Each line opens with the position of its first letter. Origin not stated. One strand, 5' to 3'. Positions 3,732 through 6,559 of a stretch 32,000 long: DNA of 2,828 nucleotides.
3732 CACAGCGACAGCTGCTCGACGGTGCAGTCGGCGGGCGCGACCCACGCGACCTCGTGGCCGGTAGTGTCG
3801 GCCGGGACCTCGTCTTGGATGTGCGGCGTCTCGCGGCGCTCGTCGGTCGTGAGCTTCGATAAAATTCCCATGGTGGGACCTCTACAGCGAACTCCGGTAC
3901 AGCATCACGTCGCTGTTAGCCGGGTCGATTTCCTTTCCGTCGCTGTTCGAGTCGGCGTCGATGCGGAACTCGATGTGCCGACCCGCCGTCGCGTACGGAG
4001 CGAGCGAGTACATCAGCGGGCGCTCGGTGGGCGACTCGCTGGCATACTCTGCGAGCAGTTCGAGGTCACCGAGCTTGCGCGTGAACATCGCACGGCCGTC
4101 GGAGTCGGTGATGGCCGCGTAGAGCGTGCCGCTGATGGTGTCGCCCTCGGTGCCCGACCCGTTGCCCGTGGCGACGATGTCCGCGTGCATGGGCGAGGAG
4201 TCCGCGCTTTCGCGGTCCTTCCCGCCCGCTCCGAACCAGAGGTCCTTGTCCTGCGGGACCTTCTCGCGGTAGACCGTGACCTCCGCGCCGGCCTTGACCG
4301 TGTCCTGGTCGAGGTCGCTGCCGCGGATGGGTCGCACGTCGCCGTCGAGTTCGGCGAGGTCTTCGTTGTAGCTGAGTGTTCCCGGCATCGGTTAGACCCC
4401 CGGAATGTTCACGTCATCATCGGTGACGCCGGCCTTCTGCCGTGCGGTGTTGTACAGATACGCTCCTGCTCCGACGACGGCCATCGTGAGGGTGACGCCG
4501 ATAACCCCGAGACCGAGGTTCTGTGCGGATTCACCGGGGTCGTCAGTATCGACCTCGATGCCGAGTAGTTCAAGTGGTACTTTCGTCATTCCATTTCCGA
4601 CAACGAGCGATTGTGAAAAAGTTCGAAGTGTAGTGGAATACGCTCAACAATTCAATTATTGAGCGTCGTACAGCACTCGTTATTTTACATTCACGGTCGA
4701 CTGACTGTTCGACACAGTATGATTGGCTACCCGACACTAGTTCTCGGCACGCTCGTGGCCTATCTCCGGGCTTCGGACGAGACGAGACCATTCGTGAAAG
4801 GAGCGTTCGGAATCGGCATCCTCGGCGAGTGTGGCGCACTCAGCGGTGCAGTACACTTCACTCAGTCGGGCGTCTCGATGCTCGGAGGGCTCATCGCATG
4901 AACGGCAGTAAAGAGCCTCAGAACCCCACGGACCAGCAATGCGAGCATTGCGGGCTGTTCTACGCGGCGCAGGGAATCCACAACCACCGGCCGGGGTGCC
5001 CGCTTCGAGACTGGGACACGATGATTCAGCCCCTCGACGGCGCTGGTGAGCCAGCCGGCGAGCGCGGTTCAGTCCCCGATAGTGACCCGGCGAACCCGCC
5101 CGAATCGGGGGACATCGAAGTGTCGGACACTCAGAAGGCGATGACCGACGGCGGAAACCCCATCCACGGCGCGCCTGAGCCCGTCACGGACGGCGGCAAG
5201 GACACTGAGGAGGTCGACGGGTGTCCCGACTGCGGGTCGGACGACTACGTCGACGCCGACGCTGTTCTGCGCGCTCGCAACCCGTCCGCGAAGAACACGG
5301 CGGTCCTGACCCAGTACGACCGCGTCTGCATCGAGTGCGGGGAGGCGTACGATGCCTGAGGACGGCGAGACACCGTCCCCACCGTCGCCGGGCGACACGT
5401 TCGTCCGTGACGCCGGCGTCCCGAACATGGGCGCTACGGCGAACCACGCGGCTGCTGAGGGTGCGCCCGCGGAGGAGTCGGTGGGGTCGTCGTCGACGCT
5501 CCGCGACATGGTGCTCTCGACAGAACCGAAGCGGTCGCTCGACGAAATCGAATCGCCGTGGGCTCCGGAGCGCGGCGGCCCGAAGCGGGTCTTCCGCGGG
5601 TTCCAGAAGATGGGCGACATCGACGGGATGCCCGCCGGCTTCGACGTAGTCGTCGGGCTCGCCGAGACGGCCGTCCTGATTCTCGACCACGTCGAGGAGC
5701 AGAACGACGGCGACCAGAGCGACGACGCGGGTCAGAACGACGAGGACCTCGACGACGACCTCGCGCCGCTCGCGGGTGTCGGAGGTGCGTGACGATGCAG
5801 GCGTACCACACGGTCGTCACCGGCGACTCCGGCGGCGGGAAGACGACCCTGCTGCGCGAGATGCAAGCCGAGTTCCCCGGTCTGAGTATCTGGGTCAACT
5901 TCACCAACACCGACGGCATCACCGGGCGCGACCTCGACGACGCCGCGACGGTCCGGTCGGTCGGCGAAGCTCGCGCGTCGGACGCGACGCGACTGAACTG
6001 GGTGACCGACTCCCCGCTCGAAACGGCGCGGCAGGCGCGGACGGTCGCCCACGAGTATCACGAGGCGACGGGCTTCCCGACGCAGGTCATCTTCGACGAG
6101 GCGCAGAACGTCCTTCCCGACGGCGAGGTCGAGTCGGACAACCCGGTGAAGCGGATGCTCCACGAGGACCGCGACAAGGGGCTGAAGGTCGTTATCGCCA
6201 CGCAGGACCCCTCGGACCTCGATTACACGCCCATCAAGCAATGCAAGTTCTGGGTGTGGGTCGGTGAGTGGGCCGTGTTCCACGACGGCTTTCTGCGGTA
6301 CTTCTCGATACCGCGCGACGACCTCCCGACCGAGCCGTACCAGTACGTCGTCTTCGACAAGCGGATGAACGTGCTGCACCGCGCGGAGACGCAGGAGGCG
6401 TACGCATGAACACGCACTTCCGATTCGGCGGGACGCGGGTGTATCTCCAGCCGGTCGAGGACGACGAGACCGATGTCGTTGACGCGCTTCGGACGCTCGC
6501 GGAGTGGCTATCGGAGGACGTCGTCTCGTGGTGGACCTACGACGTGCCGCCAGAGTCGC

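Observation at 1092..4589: Ten-gene minus-strand chain with near-complete start/stop overlap: candidate virion morphogenesis operon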

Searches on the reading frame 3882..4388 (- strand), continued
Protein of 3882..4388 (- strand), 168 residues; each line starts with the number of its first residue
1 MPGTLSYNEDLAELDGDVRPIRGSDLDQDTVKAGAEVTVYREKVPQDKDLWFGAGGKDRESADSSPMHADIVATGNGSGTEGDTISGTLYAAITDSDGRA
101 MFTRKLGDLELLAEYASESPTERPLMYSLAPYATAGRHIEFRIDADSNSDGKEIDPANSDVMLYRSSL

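Call 89: find_encoding_contigs(protein=P0130, flank=10000, max_places=2)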
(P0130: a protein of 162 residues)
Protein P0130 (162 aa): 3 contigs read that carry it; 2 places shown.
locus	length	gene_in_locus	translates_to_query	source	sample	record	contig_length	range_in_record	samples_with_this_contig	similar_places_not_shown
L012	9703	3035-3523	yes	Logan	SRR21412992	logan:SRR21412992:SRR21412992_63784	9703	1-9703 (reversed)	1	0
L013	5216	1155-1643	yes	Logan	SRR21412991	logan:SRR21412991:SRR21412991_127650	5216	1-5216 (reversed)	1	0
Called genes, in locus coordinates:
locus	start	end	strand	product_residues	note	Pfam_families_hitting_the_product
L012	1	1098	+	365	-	?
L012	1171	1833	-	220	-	-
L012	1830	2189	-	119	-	-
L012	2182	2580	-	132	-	-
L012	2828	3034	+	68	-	-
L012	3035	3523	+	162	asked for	-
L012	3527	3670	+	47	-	-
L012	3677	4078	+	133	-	-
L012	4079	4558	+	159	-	-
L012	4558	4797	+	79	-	-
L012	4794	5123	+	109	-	-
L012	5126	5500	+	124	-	-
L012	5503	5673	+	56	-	-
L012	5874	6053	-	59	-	-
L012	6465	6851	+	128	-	-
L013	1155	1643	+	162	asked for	-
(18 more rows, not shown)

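Call 123: search_protein_families(library=pfam, max_evalue=0.05, proteins=[L002:9893-10237:+, L002:10230-11081:+, L004:10910-11239:+, L004:11232-12275:+, L009:7718-8176:+, L009:8178-9224:+, L011:6769-7191:+, L011:7191-7958:+])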
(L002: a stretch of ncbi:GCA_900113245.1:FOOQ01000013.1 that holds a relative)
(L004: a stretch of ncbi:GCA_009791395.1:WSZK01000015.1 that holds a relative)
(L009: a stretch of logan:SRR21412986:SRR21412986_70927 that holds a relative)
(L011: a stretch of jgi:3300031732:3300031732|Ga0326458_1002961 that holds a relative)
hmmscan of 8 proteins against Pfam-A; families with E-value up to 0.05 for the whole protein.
L002:9893-10237:+ (114 aa): 0 families

L002:10230-11081:+ (283 aa): 0 families

L004:10910-11239:+ (109 aa): 0 families

L004:11232-12275:+ (347 aa): 2 families
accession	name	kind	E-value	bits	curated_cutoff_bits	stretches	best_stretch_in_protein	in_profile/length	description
PF08309.17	LVIVD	-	1.1e-11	44.3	20.2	1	56-86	5-35/42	LVIVD repeat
PF09826.15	Beta_propel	-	0.0039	16.6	22.4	0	78-173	333-397/495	Beta propeller domain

L009:7718-8176:+ (152 aa): 0 families

L009:8178-9224:+ (348 aa): 0 families

L011:6769-7191:+ (140 aa): 1 family
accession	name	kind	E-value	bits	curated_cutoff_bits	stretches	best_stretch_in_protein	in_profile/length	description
PF09134.16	Invasin_D3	-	0.026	15.5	33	1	61-116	7-62/98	Invasin, domain 3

L011:7191-7958:+ (255 aa): 0 families

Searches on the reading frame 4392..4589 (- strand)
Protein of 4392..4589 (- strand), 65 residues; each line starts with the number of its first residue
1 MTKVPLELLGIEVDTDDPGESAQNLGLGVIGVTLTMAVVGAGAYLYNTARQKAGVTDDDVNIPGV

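Call 6: search_protein_families(library=pfam, max_evalue=1, proteins=[window:4392-4589:-])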
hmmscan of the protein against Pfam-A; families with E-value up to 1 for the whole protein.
window:4392-4589:- (65 aa): 1 family
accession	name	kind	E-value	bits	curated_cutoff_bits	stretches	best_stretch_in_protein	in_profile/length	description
PF15055.12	DMAC1_Dmo2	-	0.018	15.7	27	1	35-52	10-27/47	DMAC1/Dmo2-like domain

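Call 7: search_protein_families(library=phrogs, max_evalue=1, proteins=[window:4392-4589:-])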
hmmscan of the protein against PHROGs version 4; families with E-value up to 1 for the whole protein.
window:4392-4589:- (65 aa): 1 family
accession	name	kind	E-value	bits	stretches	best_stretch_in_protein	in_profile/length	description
phrog_1938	-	unknown function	0.081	13.7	1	18-55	149-187/190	-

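Call 43: list_cluster_members(proteins=[window:4392-4589:-, window:3882-4388:-, window:3431-3871:-, window:2943-3431:-, window:2788-2943:-, window:2222-2788:-, window:1803-2225:-, window:1415-1810:-, window:1222-1422:-, window:1092-1232:-])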
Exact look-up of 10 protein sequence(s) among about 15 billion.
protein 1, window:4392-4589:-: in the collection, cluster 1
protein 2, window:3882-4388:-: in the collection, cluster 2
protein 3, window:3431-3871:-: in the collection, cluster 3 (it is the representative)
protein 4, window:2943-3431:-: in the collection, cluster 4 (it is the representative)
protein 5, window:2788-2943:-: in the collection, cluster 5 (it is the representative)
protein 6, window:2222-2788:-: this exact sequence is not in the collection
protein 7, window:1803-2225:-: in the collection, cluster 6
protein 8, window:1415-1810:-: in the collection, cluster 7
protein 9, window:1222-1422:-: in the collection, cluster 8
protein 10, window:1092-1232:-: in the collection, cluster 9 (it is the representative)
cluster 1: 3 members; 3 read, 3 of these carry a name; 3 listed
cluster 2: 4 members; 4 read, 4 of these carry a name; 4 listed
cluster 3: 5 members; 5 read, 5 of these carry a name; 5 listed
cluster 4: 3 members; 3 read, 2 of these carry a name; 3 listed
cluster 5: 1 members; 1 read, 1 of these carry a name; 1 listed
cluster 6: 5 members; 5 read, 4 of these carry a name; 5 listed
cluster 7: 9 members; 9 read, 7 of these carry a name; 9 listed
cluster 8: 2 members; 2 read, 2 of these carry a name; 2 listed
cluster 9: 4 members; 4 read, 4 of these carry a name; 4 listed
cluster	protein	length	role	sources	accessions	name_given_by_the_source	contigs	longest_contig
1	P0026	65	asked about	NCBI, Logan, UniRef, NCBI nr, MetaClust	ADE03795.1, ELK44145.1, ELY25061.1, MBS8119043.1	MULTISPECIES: hypothetical protein [Haloferax] | Sugar kinase n=4 Tax=Haloferax TaxID=2251 RepID=D4GZZ9_HALVD | 309800.HVO_0373 "" ""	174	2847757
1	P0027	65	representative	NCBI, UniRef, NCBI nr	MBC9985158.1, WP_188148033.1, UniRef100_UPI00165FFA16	sugar kinase [Haloferax sp. AS1] | sugar kinase n=1 Tax=Haloferax sp. AS1 TaxID=2562277 RepID=UPI00165FFA16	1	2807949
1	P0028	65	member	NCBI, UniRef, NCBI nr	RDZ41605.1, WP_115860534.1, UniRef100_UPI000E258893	sugar kinase [Haloferax sp. Atlit-47N] | sugar kinase n=1 Tax=Haloferax sp. Atlit-47N TaxID=2077199 RepID=UPI000E258893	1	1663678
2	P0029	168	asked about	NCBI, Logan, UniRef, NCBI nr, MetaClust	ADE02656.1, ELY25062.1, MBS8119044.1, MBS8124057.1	hypothetical protein [Haloferax volcanii] | Uncharacterized protein n=3 Tax=Haloferax volcanii TaxID=2246 RepID=D4GZZ8_HALVD | 309800.HVO_0372 "" ""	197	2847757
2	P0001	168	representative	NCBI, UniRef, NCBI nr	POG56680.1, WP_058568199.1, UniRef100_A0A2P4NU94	hypothetical protein [Haloferax marisrubri] | Uncharacterized protein n=1 Tax=Haloferax marisrubri TaxID=1544719 RepID=A0A2P4NU94_9EURY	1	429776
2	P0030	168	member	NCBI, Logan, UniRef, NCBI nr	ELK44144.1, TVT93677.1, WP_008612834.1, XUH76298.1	hypothetical protein D320_22070 [Haloferax sp. BAB-2207] | Uncharacterized protein n=1 Tax=Haloferax volcanii TaxID=2246 RepID=A0A558G7D5_HALVO | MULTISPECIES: hypothetical protein [Haloferax]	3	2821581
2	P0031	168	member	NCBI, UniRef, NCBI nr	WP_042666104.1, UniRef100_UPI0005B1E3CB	hypothetical protein [Haloferax sp. ATB1] | hypothetical protein n=1 Tax=Haloferax sp. ATB1 TaxID=1508454 RepID=UPI0005B1E3CB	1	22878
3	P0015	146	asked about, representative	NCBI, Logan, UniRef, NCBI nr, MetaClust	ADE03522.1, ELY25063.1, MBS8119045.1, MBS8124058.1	hypothetical protein [Haloferax volcanii] | Uncharacterized protein n=3 Tax=Haloferax volcanii TaxID=2246 RepID=A0A384LB80_HALVD | 309800.HVO_0371 "" ""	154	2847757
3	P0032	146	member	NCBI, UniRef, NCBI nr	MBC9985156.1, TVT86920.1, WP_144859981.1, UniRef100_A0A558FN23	hypothetical protein E4P24_02055 [Haloferax sp. AS1] | Uncharacterized protein n=2 Tax=Haloferax volcanii TaxID=2246 RepID=A0A558FN23_HALVO | hypothetical protein [Haloferax sp. AS1]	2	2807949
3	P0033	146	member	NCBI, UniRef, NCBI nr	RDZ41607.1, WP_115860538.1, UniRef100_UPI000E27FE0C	hypothetical protein C5B89_06605 [Haloferax sp. Atlit-47N] | hypothetical protein n=1 Tax=Haloferax sp. Atlit-47N TaxID=2077199 RepID=UPI000E27FE0C | hypothetical protein [Haloferax sp. Atlit-47N]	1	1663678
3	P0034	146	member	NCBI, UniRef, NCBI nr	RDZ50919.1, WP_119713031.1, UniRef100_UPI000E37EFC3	hypothetical protein C5B91_21260 [Haloferax sp. Atlit-10N] | hypothetical protein n=1 Tax=Haloferax sp. Atlit-10N TaxID=2077204 RepID=UPI000E37EFC3 | hypothetical protein [Haloferax sp. Atlit-10N]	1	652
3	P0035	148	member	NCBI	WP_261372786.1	hypothetical protein, partial [Haloferax volcanii]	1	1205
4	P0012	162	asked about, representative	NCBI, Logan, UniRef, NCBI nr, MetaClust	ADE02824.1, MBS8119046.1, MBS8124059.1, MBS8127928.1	hypothetical protein [Haloferax volcanii] | Uncharacterized protein n=2 Tax=Haloferax volcanii TaxID=2246 RepID=D4GZZ6_HALVD | 309800.HVO_0370 "" ""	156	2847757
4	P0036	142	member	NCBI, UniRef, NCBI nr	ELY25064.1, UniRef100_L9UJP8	hypothetical protein C498_16853 [Haloferax volcanii DS2] | Uncharacterized protein n=1 Tax=Haloferax volcanii (strain ATCC 29605 / DSM 3757 / JCM ...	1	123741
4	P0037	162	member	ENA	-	-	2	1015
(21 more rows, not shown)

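Call 78: search_protein_families(library=ncbifam, max_evalue=0.1, proteins=[window:4392-4589:-])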
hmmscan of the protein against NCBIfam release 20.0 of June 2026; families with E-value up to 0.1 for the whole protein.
window:4392-4589:- (65 aa): 0 families

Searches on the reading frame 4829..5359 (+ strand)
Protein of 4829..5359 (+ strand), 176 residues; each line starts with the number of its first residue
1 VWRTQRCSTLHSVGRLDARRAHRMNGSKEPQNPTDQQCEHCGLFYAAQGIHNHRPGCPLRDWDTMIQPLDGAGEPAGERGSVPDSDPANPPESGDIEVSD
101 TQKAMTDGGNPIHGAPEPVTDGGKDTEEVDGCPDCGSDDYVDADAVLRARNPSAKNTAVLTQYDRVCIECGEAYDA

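Call 8: search_protein_families(library=pfam, max_evalue=0.1, proteins=[window:4829-5359:+])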
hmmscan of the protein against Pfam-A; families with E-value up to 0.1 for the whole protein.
window:4829-5359:+ (176 aa): 2 families
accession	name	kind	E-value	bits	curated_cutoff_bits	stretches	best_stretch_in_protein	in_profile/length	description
PF08271.17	Zn_Ribbon_TF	-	0.042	13.9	29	0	132-143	3-15/43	TFIIB zinc-binding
PF09723.15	Zn_ribbon_8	-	0.088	13.3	34.4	0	125-139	23-36/41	Zinc ribbon domain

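Call 9: search_protein_families(library=phrogs, max_evalue=0.1, proteins=[window:4829-5359:+])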
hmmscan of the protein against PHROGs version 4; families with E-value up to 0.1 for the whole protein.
window:4829-5359:+ (176 aa): 1 family
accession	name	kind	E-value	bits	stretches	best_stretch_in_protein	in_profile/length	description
phrog_10119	-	unknown function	0.08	13.8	1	20-57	5-39/46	-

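Call 49: list_cluster_members(proteins=[window:4898-5359:+, window:5352-5792:+, window:5795-6409:+, window:6406-6630:+, window:6751-6912:+, window:7199-7783:+, window:7799-8116:-, window:8106-8669:-, window:8611-9210:-, window:643-1095:+])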
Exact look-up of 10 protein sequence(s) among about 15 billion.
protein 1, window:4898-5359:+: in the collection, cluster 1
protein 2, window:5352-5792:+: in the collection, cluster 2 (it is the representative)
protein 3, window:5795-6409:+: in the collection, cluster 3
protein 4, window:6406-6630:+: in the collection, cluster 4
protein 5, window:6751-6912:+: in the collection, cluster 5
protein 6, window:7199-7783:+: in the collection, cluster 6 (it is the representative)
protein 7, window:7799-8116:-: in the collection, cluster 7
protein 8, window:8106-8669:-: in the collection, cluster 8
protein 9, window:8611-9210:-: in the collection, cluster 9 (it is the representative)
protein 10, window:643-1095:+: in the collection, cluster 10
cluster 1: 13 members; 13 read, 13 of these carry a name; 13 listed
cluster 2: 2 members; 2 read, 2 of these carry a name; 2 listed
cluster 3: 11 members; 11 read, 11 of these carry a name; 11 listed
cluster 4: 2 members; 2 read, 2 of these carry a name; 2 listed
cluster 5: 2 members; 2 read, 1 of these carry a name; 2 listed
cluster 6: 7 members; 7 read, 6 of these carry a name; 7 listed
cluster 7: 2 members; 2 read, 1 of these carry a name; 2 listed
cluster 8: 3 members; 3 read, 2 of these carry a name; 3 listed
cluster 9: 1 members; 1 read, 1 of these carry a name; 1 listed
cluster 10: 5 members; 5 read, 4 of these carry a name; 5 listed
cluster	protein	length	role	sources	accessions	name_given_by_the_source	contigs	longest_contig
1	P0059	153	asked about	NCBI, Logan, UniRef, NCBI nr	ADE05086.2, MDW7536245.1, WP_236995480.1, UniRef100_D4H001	hypothetical protein [Haloferax volcanii] | Small CPxCG-related zinc finger protein n=3 Tax=Haloferax volcanii TaxID=2246 ...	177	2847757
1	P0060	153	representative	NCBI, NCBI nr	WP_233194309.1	hypothetical protein [Haloferax marisrubri]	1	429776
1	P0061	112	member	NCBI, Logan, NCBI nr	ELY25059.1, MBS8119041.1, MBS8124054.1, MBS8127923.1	hypothetical protein JK354_07690 [Haloferax volcanii] | hypothetical protein C498_16828 [Haloferax volcanii DS2]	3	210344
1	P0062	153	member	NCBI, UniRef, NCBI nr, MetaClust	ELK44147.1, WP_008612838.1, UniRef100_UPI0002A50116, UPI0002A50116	hypothetical protein D320_22085 [Haloferax sp. BAB-2207] | hypothetical protein n=1 Tax=Haloferax sp. Atlit-47N TaxID=2077199 RepID=UPI0002A50116 | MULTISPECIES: hypothetical protein [unclassified Haloferax]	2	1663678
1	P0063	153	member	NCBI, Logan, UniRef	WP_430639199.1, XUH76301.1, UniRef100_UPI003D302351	hypothetical protein [Haloferax volcanii] | hypothetical protein n=1 Tax=Haloferax volcanii TaxID=2246 RepID=UPI003D302351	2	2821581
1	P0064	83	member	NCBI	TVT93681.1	hypothetical protein FQA18_16070, partial [Haloferax volcanii]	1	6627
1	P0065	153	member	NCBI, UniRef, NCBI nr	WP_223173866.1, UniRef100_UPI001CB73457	hypothetical protein [Haloferax sp. AS1] | hypothetical protein n=1 Tax=Haloferax sp. AS1 TaxID=2562277 RepID=UPI001CB73457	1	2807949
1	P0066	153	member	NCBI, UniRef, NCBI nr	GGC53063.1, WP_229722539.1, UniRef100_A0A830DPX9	hypothetical protein [Haloferax sulfurifontis] | Small CPxCG-related zinc finger protein n=1 Tax=Haloferax sulfurifontis TaxID=255616 ...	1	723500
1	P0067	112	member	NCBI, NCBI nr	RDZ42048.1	hypothetical protein C5B89_06585 [Haloferax sp. Atlit-47N]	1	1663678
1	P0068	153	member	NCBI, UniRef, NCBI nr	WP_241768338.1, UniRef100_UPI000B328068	hypothetical protein [Haloferax sp. ATB1] | hypothetical protein n=1 Tax=Haloferax sp. ATB1 TaxID=1508454 RepID=UPI000B328068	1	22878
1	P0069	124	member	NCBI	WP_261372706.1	hypothetical protein, partial [Haloferax volcanii]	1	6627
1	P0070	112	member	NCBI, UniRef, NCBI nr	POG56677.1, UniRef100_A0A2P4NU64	hypothetical protein AUR65_002290 [Haloferax marisrubri] | Uncharacterized protein n=2 Tax=Haloferax marisrubri TaxID=1544719 RepID=A0A2P4NU64_9EURY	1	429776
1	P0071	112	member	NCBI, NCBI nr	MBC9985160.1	hypothetical protein E4P24_02075 [Haloferax sp. AS1] | hypothetical protein [Haloferax sp. AS1]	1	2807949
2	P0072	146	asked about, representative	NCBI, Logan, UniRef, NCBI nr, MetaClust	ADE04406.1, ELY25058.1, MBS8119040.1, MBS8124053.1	hypothetical protein [Haloferax volcanii] | Uncharacterized protein n=3 Tax=Haloferax volcanii TaxID=2246 RepID=A0A384LDA8_HALVD | 309800.HVO_0376 "" ""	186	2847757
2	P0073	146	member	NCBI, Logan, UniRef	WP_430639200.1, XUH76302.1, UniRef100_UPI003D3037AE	hypothetical protein [Haloferax volcanii] | hypothetical protein n=1 Tax=Haloferax volcanii TaxID=2246 RepID=UPI003D3037AE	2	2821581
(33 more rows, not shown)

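Call 79: search_protein_families(library=padloc, max_evalue=0.01, proteins=[window:4898-5359:+])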
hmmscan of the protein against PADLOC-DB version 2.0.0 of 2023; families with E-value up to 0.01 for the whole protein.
window:4898-5359:+ (153 aa): 0 families

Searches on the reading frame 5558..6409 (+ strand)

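Call 8: search_protein_families(library=pfam, max_evalue=0.1, proteins=[window:5558-6409:+])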
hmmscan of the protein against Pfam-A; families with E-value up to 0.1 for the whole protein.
window:5558-6409:+ (283 aa): 10 families
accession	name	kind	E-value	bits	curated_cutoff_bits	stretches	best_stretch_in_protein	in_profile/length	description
PF13401.12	AAA_22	-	6.2e-08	33.5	27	1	81-215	4-122/130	AAA domain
PF13191.12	AAA_16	-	0.0037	18.2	32.6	1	84-141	26-97/167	AAA ATPase domain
PF13555.12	AAA_29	-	0.016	15.4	27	1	79-99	18-39/61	P-loop containing region of AAA domain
PF05707.18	Zot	-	0.021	14.7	20.3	1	175-222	83-132/197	Zonular occludens toxin (Zot)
PF05872.18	HerA_C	-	0.034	13.2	22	0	78-113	17-52/502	Helicase HerA-like C-terminal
PF13238.12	AAA_18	-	0.036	14.9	29.4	0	86-117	2-25/128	AAA domain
PF13173.12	AAA_14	-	0.04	14.4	27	0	86-131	6-42/129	AAA domain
PF13604.12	AAA_30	-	0.057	13.6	27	0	75-131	11-67/191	AAA domain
PF13521.12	AAA_28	-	0.059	14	27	0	86-105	3-22/164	AAA domain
PF09848.15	SLFN-g3_helicase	-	0.069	12.8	24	0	85-213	4-118/354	Schlafen group 3, DNA/RNA helicase domain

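Call 9: search_protein_families(library=phrogs, max_evalue=0.1, proteins=[window:5558-6409:+])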
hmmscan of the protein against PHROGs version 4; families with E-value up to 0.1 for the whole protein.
window:5558-6409:+ (283 aa): 6 families
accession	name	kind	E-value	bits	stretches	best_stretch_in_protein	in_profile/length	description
phrog_2666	-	head and packaging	4.3e-11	43.2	1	81-233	320-480/555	terminase large subunit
phrog_7035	-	unknown function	1.3e-09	38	1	164-232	482-553/969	-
phrog_296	-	integration and excision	0.00079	19.2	1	85-184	321-399/626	DNA transposition protein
phrog_197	-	moron, auxiliary metabolic gene and host takeover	0.0074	16.7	1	161-222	92-150/486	Zot-like toxin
phrog_21086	-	unknown function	0.025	14.2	1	84-142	246-304/617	-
phrog_293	-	moron, auxiliary metabolic gene and host takeover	0.097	11.6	0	85-105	166-186/1058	ABC transporter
